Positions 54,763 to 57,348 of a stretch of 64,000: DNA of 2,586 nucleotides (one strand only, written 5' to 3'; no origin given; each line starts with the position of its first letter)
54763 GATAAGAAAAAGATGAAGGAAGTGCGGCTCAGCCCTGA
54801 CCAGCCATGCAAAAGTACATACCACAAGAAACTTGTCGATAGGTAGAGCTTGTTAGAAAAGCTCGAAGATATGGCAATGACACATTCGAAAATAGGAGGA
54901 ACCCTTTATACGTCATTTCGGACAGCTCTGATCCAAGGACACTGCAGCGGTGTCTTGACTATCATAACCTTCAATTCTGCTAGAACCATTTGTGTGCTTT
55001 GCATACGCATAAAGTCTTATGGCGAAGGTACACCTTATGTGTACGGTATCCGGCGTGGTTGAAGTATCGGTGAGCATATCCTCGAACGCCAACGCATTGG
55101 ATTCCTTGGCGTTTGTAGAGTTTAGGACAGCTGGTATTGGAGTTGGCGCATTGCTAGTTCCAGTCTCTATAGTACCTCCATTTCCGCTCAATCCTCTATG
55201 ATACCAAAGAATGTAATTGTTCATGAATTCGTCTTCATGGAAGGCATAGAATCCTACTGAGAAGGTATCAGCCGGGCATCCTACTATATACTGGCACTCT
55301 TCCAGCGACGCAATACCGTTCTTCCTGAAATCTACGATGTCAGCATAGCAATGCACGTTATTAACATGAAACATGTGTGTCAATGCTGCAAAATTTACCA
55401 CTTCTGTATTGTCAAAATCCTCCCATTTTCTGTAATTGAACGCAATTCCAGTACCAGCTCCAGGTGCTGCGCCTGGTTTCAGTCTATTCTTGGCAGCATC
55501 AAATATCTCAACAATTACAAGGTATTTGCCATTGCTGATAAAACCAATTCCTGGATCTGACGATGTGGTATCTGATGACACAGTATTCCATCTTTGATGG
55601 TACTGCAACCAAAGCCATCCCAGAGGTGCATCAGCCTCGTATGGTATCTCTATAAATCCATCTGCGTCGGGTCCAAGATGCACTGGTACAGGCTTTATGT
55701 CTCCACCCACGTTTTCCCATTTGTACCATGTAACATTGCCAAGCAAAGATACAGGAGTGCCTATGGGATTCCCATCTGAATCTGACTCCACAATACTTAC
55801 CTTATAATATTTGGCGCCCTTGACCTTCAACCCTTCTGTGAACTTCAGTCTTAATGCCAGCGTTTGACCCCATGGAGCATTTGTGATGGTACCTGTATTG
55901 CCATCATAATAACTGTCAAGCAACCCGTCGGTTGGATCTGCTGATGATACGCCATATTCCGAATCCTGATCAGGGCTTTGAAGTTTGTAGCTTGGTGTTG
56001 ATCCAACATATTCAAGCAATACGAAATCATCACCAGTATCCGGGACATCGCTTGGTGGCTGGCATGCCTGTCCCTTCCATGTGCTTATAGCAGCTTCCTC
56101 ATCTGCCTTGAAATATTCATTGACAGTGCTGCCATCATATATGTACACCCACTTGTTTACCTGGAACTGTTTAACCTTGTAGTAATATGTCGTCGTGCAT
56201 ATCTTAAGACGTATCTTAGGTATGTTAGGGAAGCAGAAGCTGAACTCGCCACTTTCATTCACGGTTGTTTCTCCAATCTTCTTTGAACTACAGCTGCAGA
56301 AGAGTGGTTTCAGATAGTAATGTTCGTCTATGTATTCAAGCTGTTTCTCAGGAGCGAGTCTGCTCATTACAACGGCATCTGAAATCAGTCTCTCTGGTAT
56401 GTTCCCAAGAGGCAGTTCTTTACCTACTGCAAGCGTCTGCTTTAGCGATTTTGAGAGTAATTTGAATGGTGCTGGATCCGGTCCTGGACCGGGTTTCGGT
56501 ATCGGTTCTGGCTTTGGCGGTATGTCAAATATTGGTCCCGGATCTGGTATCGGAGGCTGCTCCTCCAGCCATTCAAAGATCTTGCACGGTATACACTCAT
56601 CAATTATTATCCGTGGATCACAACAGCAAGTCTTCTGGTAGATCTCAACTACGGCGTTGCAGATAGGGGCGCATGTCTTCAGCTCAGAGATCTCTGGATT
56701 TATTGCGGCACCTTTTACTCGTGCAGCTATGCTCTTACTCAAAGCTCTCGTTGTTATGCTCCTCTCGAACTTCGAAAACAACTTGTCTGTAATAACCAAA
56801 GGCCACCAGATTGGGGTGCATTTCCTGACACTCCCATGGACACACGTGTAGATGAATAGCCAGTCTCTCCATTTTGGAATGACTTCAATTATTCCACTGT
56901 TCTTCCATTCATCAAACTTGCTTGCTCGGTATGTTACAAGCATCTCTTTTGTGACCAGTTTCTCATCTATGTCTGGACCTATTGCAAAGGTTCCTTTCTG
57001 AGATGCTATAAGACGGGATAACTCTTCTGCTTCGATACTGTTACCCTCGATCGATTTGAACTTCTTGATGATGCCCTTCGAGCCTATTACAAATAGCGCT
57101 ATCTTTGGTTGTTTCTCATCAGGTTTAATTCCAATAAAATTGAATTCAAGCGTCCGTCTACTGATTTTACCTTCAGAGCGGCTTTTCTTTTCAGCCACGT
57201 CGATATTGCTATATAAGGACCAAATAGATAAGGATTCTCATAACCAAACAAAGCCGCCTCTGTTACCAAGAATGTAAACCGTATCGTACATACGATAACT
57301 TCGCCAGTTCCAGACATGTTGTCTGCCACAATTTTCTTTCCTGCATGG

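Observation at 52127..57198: Two large co-oriented Cys/Pro-rich beta proteins with a shared C-terminal module, one carrying a DNA-binding HhH: uncharacterised two-component system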

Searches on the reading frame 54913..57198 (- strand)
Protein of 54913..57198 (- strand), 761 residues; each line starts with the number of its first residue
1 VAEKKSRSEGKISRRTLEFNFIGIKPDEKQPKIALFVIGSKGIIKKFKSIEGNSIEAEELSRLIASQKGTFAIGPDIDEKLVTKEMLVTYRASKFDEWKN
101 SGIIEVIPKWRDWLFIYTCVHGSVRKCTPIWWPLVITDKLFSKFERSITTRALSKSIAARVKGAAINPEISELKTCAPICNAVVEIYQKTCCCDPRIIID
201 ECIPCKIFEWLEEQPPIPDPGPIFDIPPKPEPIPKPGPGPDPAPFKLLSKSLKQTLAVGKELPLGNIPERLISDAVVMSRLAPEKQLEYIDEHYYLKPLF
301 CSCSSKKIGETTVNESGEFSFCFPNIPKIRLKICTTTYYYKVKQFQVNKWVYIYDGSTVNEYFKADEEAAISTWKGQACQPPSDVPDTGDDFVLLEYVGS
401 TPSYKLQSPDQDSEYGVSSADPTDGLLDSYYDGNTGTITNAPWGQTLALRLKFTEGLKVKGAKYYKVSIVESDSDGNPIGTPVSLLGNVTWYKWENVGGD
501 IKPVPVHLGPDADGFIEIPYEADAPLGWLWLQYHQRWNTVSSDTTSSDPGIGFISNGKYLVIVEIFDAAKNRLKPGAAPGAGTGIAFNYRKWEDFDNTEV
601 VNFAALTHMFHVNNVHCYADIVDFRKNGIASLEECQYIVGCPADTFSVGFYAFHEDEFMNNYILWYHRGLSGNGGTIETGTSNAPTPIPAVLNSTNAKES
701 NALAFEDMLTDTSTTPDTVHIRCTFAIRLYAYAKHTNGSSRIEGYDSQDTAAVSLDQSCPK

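Call 3: search_protein_families(library=pfam, proteins=[window:54913-57198:-], max_evalue=0.1)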
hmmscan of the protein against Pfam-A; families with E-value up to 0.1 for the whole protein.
window:54913-57198:- (761 aa): 0 families

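Call 6: find_homologous_proteins(query=window:54913-57198:-)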
Query window:54913-57198:- (761 aa): 90 proteins with E <= 0.001 among 8000 candidates.
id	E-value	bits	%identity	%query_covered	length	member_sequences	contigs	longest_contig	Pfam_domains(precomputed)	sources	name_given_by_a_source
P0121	0.0e+0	1702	94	100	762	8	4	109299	-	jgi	jgi:hypothetical protein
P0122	9.0e-235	800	48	98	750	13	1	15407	-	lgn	-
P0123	2.6e-233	795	50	98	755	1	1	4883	-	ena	-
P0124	8.1e-232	790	49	99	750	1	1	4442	-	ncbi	-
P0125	6.0e-226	770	49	98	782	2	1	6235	-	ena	-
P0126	5.0e-225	767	48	99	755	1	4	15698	-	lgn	-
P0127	1.9e-224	766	47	98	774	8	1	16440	-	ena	-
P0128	5.3e-224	764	47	98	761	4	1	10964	-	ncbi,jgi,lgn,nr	ncbi:MAG: hypothetical protein DA330_04130 [Nitrososphaera sp.]|nr:hypothetical protein [Nitrosospha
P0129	1.5e-223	763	48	98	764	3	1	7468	-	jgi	jgi:hypothetical protein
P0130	1.9e-223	762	48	99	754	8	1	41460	-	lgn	-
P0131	1.8e-222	759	49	98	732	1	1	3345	-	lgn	-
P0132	4.3e-215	735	47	99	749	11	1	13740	-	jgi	-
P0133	1.8e-213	729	47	98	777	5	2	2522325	-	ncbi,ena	-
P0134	7.4e-211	721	47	98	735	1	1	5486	-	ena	-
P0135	2.8e-210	719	46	98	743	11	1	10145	-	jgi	jgi:hypothetical protein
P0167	3.2e-88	315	30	99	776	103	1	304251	-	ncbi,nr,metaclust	ncbi:hypothetical protein A3197_19350 [Candidatus Thiodiazotropha endoloripes]|nr:hypothetical prote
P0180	2.0e-71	259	29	96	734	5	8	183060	-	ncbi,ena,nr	ncbi:MAG: hypothetical protein KA371_09115 [Acidobacteria bacterium]|nr:hypothetical protein [Acidob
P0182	2.2e-70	256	27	27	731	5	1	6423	-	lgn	-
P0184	1.9e-67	246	29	92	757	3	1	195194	-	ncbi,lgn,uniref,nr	ncbi:hypothetical protein [Roseobacter sinensis]|uniref:Carboxypeptidase regulatory-like domain-cont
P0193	9.5e-56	208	29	90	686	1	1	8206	-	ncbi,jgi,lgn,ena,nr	ncbi:MAG TPA: hypothetical protein VKB57_20250 [Acidimicrobiales bacterium]|nr:hypothetical protein 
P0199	3.1e-46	176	24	22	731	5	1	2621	-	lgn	-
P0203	2.9e-10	57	23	76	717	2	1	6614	-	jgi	-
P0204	1.1e-9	55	25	61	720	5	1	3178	-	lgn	-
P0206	3.7e-7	47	26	76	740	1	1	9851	-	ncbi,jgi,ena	-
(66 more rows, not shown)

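Call 10: find_encoding_contigs(protein=P0167, flank=8000, max_places=2)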
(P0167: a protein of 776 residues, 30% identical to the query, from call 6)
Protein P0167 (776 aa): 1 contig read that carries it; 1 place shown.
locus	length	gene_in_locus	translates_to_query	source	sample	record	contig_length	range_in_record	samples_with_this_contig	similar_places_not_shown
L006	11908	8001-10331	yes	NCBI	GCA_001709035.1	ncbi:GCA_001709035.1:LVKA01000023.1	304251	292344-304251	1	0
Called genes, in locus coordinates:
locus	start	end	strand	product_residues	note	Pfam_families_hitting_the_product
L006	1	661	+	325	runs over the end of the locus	PF04392:ABC_sub_bind (faint)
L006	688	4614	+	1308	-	PF02743:dCache_1, PF08448:PAS_4, PF00989:PAS, PF08448:PAS_4, PF13426:PAS_9, PF08447:PAS_3, PF00990:GGDEF, PF00563:EAL, +2 more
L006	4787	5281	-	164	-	PF13686:DrsE_2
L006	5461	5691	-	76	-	PF01206:TusA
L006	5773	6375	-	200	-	PF00440:TetR_N, PF16925:TetR_C_13, PF21993:TetR_C_13_2, PF16859:TetR_C_11 (weak)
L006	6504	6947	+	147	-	PF00011:HSP20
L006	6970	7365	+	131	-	PF00011:HSP20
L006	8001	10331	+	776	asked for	-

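Call 11: find_encoding_contigs(protein=P0184, flank=8000, max_places=2)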
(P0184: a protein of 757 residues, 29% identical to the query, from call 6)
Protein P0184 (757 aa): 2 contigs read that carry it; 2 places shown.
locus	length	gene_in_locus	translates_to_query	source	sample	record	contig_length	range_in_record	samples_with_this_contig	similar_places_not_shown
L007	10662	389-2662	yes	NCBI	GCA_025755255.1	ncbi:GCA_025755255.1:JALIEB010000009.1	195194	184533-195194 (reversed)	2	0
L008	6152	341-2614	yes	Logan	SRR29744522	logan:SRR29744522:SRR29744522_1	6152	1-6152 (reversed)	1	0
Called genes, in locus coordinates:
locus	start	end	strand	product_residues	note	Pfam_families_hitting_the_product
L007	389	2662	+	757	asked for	-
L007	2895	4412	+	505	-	-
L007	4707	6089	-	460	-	PF05598:DUF772, PF01609:DDE_Tnp_1, PF13751:DDE_Tnp_1_6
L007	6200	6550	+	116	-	PF14078:DUF4259 (weak)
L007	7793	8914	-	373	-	PF10555:MraY_sig1 (weak), PF00953:Glycos_transf_4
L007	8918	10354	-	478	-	PF01225:Mur_ligase (weak), PF08245:Mur_ligase_M, PF02875:Mur_ligase_C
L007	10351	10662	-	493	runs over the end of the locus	PF01225:Mur_ligase, PF08245:Mur_ligase_M, PF02875:Mur_ligase_C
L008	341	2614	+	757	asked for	-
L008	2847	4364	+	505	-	-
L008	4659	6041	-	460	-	PF05598:DUF772, PF01609:DDE_Tnp_1, PF13751:DDE_Tnp_1_6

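Call 12: find_encoding_contigs(protein=P0180, flank=8000, max_places=2)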
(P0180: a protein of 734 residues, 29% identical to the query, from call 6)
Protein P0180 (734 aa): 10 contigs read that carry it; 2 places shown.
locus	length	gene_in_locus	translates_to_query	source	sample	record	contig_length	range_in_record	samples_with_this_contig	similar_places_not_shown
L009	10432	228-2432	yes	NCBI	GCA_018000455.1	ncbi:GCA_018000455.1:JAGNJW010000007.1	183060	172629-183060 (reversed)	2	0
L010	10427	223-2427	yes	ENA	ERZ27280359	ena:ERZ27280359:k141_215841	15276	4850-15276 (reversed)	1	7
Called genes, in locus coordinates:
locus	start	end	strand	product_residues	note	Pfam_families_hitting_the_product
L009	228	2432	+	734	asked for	-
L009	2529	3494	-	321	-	PF00753:Lactamase_B, PF23023:Anti-Pycsar_Apyc1 (weak), PF12706:Lactamase_B_2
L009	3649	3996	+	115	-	PF03551:PadR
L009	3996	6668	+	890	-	PF12704:MacB_PCD, PF02687:FtsX, PF12704:MacB_PCD, PF02687:FtsX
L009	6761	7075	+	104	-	-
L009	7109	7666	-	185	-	PF05163:DinB, PF12867:DinB_2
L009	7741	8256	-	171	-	PF01797:Y1_Tnp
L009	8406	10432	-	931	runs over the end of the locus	PF00246:Peptidase_M14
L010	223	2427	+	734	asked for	-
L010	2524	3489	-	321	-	PF00753:Lactamase_B, PF23023:Anti-Pycsar_Apyc1 (weak), PF12706:Lactamase_B_2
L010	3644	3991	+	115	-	PF03551:PadR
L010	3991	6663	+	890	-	PF12704:MacB_PCD, PF02687:FtsX, PF12704:MacB_PCD, PF02687:FtsX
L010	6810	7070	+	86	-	-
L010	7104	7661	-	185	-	PF05163:DinB, PF12867:DinB_2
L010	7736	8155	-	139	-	PF01797:Y1_Tnp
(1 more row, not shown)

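Call 26: find_related_loci(query=A3, collection=genome_contigs, flank=10000)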
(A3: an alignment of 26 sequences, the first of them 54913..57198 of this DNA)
Query A3 (761 aa) in genome_contigs; peptide patterns used: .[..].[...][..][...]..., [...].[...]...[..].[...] (x = any residue, [..] = any of these).
156 stretches matched a pattern; 121 encode a relative of the query (tblastn E <= 1e-3); the best 80 are kept; 80 distinct loci.
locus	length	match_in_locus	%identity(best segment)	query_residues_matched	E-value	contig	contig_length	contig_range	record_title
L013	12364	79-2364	94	1-761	0e+0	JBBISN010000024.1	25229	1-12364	MAG: Nitrososphaera sp. isolate RSF170216_bin_374 NODE_730_length_25229_cov_28.496703, whole genome shotgun sequence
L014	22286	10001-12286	94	1-761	0e+0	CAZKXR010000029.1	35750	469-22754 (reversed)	MAG TPA_asm: uncultured Nitrososphaera sp. isolate binchicken_co274_240 genome assembly, contig: NODE_3039_length_35750_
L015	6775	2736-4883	49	15-757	0e+0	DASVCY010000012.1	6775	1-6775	MAG TPA_asm: Nitrososphaera sp. isolate SMAG_U2019 k141_1727241, whole genome shotgun sequence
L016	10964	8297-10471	47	11-757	0e+0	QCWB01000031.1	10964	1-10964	MAG: Nitrososphaera sp. isolate WS208 E_2_scaffold_21629, whole genome shotgun sequence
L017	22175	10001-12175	48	13-757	0e+0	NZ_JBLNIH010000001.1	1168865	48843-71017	Candidatus Nitrososphaera sp. FF02 1, whole genome shotgun sequence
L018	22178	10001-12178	50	7-757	0e+0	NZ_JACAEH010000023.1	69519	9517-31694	MAG: Nitrososphaera sp. isolate L.E.AR.1 k119_1456627, whole genome shotgun sequence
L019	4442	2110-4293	49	7-757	0e+0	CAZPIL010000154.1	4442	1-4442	MAG TPA_asm: uncultured Nitrososphaera sp. isolate SRP284430_co1_57 genome assembly, contig: NODE_18782_length_4442_cov_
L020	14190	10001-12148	49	15-757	0e+0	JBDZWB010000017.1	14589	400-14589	MAG: Nitrosopumilales archaeon isolate PE_soil3 NODE_1180_length_14589, whole genome shotgun sequence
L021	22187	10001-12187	48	2-757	0e+0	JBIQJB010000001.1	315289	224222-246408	MAG: Nitrosopumilales archaeon isolate mag.109f NODE_21_length_315289, whole genome shotgun sequence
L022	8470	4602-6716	46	15-757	0e+0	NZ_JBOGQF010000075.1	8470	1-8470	MAG: Nitrososphaera sp. isolate SD8019_maxbin2.bin.14 NODE_1160_length_8470_cov_1.064245, whole genome shotgun sequence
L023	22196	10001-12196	45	15-757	0e+0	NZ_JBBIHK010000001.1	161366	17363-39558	MAG: Nitrososphaera sp. isolate RVF170221_bin_112 NODE_35_length_161366_cov_9.210389, whole genome shotgun sequence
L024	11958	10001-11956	47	15-671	0e+0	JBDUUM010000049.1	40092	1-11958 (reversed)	MAG: Nitrososphaera sp. isolate NZ_1224 k127_3521546, whole genome shotgun sequence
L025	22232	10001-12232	35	3-756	7e-124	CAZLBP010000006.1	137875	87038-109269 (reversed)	MAG TPA_asm: uncultured Ignavibacteriales bacterium isolate SRP141376_co3_222 genome assembly, contig: NODE_167_length_1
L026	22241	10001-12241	33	3-756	6e-116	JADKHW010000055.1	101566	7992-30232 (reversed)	MAG: bacterium isolate Skiv_18-Q3-R9-52_BATAC.286 tig01149387-10-1014760, whole genome shotgun sequence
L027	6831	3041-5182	33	1-756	2e-111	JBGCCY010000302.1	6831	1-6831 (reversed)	MAG: Saprospiraceae bacterium isolate SGMAG-95 contig302, whole genome shotgun sequence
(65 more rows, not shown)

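Call 32: search_protein_families(library=ncbifam, proteins=[window:54913-57198:-], max_evalue=0.1)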
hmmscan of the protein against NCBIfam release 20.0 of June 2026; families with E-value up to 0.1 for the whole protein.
window:54913-57198:- (761 aa): 1 family
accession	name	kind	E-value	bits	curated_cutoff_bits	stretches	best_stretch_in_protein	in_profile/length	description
NF033186.1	internalin_K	exception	0.0067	14.9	1100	1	200-250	494-544/604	class 1 internalin InlK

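Call 33: search_protein_families(library=padloc, proteins=[window:54913-57198:-], max_evalue=0.1)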
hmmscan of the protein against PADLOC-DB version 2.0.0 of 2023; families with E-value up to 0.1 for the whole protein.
window:54913-57198:- (761 aa): 0 families

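Call 35: search_solved_structures(query=A1, max_evalue=1)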
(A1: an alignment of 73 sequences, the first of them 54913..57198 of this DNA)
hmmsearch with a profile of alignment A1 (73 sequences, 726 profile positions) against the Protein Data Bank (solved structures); distinct sequences matched with E-value up to 1: 4.
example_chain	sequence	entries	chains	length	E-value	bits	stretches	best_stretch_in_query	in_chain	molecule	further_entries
4l3a_A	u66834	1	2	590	0.14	13.6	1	204-264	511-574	Internalin K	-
8s2t_R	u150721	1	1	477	0.44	11.9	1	169-269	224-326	Beta-1 adrenergic receptor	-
9l84_R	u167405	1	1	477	0.45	11.9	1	169-269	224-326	Beta-1 adrenergic receptor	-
7bu6_A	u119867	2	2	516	0.51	11.8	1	169-269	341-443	Endolysin,Endolysin,Endolysin,Beta-1 adrenergic receptor chimera | Endolysin,Endolysin,Beta-1 adrenergic receptor chimera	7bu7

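Call 39: predict_structure(alignment_id=A1)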
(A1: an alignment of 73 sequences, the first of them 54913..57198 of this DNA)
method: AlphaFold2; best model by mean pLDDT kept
length: 761 residues; sequences in the alignment: 73
mean_pLDDT: 84.1   pTM: 0.72
mean pLDDT of the five models: 84.1, 83.7, 82.5, 81.6, 80.2
residues with pLDDT >= 90: 422; 70-90: 199; 50-70: 71; < 50: 69
segments of 3 or more residues with pLDDT < 50: 1-11, 133-141, 147-153, 162-165, 219-246, 543-550
pLDDT, mean of each block of 10 residues (from residue 1): 39 80 80 92 92 91 88 92 85 83 83 74 85 47 49 51 51 78 96 77 82 62 35 36 49 68 76 87 88 90 94 88 78 90 91 92 92 85 76 96 95 97 94 79 95 96 97 97 92 89 94 94 88 92 48 79 98 96 97 94 98 96 97 93 97 96 93 90 95 97 96 85 97 94 94 92 57
secondary structure, 60 per line:
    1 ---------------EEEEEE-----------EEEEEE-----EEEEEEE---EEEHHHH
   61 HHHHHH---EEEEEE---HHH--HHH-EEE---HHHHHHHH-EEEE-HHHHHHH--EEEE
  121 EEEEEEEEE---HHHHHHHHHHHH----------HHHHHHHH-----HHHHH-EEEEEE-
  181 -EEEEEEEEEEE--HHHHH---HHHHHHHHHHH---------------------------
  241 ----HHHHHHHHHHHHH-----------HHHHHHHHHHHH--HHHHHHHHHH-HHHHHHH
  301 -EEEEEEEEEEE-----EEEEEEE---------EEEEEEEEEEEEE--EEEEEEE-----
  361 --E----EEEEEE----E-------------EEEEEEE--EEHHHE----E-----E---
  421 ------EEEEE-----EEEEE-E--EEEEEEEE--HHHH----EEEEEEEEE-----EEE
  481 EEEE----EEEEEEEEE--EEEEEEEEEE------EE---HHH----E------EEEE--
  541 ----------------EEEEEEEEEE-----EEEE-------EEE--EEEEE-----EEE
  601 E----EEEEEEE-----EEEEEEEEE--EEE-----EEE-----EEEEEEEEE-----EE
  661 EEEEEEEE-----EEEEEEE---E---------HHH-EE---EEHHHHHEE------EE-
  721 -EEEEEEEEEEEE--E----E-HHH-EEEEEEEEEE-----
elements in order (helices of 4 or more, strands of 3 or more residues): E16-21 E33-38 E44-50 E54-56 H57-66 E70-75 E88-90 H94-101 E103-106 H108-114 E117-129 H133-144 H155-162 H168-172 E174-179 E182-192 H195-199 H203-213 H245-257 H269-280 H283-292 H294-300 E302-312 E318-324 E334-346 E349-355 E368-373 E392-398 E427-431 E437-441 E446-453 H456-459 E464-472 E478-484 E489-497 E500-509 E535-538 E557-566 E572-575 E583-585 E588-592 E598-601 E606-612 E618-626 E629-631 E637-639 E645-653 E659-668 E674-680 H705-709 E722-733 E747-756

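Call 42: fold_search(model_id=the predicted structure, library=pdb)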
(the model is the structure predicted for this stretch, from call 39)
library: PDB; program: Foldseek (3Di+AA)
matches with E <= 10: 1717; with E <= 0.001: 39
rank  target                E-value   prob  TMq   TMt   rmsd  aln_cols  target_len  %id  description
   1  8uin_A                3.1e-05  0.77  0.11  0.12  25.4       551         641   11  Structure of the C3bBb-albicin complex (released 2024-05-08)
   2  5f0m_B                5.3e-05  0.90  0.10  0.22  22.3       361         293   11  Structure of retromer VPS26-VPS35 subunits bound to SNX3 and DMT1 (SeMet labeled) (released 2016-12-07)
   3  8cka_B                5.9e-05  1.00  0.18  0.30  12.0       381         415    7  Deinococcus radidurans HPI S-layer (released 2023-04-19)
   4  8eok_G                7.0e-05  0.92  0.11  0.13  18.9       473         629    9  Structure of the C3bB proconvertase in complex with lufaxin and factor Xa (released 2023-08-30)
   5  8xfg_A                7.8e-05  0.44  0.10  0.10  21.5       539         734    8  Cryo-EM structure of integrin ITGAV, ITGB3 and CYCLO (RGDFK) complex, conformation 1 (released 2024-12-18)
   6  7b2m_A                1.1e-04  0.60  0.10  0.11  27.6       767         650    7  Cryo-EM structure of complement C4b in complex with nanobody E3 (released 2022-03-02)
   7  8oq3_A                1.1e-04  0.87  0.11  0.06  18.9       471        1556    8  Structure of methylamine treated human complement C3 (released 2024-02-21)
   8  6h7w_C                1.3e-04  0.87  0.10  0.21  22.4       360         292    8  Model of retromer-Vps5 complex assembled on membrane. (released 2018-09-26)
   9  3prx_B                1.3e-04  0.87  0.11  0.07  19.0       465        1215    8  Structure of Complement C5 in Complex with CVF and SSL7 (released 2011-01-19)
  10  3opu_D                1.4e-04  0.80  0.13  0.22  17.7       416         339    9  Crystal structure of the C-terminal domain of Streptococcus mutans surface protein SpaP (released 2011-01-19)
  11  3lso_A                1.9e-04  0.75  0.11  0.16  21.9       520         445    8  Crystal structure of Putative membrane anchored protein from Corynebacterium diphtheriae (released 2010-02-23)
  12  4kkq_A                2.1e-04  0.97  0.10  0.28  20.0       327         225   11  Crystal structure of Vibrio cholerae RbmA (crystal form 1) (released 2013-05-22)
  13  1fie_B                2.1e-04  0.97  0.11  0.12  13.4       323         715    8  RECOMBINANT HUMAN COAGULATION FACTOR XIII (released 1997-02-12)
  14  2r51                  2.1e-04  0.63  0.09  0.19  21.0       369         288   11  Crystal Structure of mouse Vps26B (released 2008-07-15)
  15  8ayh_B                2.2e-04  0.77  0.10  0.08  18.8       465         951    9  Structure of Complement C5 in Complex with small molecule inhibitor and CVF (released 2022-12-21)
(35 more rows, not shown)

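Call 45: find_related_loci(query=A3, collection=viral_contigs, flank=10000)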
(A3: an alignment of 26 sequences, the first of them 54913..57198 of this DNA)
Query A3 (761 aa) in viral_contigs; peptide patterns used: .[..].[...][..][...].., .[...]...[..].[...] (x = any residue, [..] = any of these).
59 stretches matched a pattern, but none encodes a relative of the query by tblastn (E <= 1e-3).

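Call 68: search_dna_similar(query=window:54913-57198:-, collection=plasmids, mode=protein, max_rows=15)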
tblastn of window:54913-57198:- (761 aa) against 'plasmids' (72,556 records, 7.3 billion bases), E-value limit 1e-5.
No match.

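Call 92: search_protein_families(library=pfam, alignment_id=A3, max_evalue=0.05)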
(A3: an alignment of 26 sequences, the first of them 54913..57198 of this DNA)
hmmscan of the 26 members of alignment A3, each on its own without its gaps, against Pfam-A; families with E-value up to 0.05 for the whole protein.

A. member 1, window:54913-57198:- (761 aa): 0 families

B. families by the number of members that match (of 26 scanned): 4 families
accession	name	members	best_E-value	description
PF17936.7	Big_6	1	0.00092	Bacterial Ig domain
PF23677.1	YnaL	1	0.022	Protein YnaL-like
PF11974.14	bMG3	1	0.035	Bacterial alpha-2-macroglobulin MG3 domain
PF21834.1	DUF6894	1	0.037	Domain of unknown function (DUF6894)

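Call 94: search_protein_families(library=pfam, proteins=[P0203, P0204, P0206, P0182, P0199, P0184, P0193], max_evalue=0.05)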
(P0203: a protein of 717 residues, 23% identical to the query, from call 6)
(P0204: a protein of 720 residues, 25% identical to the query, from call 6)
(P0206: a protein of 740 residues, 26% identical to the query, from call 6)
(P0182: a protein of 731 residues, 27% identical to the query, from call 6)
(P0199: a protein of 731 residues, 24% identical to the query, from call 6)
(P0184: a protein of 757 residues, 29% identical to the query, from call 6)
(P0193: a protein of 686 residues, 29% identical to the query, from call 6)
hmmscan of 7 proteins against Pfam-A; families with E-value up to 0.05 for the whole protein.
P0203 (717 aa): 1 family
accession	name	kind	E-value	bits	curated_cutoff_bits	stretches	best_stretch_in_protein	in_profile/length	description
PF21344.3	Zn_ribbon_LysW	-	0.031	14.3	27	0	138-156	22-40/46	Alpha-aminoadipate carrier protein LysW-like, globular domain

P0204 (720 aa): 0 families

P0206 (740 aa): 0 families

P0182 (731 aa): 1 family
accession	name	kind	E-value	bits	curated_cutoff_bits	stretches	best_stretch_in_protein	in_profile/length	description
PF17936.7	Big_6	-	0.036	14.7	27.6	0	28-54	26-52/83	Bacterial Ig domain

P0199 (731 aa): 0 families

P0184 (757 aa): 0 families

P0193 (686 aa): 0 families

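Call 117: search_protein_representatives(alignment_id=A1)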
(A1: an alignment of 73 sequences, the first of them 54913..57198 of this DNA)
Query: 73 sequences, 726 profile positions. Proteins with E-value up to 0.001 (for the whole library): 899; up to 1e-10: 606; up to 1e-30: 277. The best 150 are listed.
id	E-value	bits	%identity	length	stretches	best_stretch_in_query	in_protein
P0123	1.0e-283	959.6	-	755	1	1-725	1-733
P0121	3.6e-256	868.5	-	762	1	6-725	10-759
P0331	3.6e-240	815.6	-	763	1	6-724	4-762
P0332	2.3e-239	812.9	-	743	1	10-725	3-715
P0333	1.0e-237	807.5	-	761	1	1-724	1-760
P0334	3.4e-237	805.8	-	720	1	7-725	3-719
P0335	1.0e-229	781.0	-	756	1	7-725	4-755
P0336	9.8e-229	777.8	-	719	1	1-725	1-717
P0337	3.0e-228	776.2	-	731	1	1-725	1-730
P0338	1.4e-227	774.0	-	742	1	8-725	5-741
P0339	9.1e-226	768.0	-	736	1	8-723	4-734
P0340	1.5e-225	767.3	-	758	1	10-724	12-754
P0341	3.5e-225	766.1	-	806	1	6-723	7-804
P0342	8.3e-224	761.5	-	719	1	43-724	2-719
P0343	1.3e-223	760.9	-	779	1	1-725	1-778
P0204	2.7e-67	244.1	-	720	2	169-722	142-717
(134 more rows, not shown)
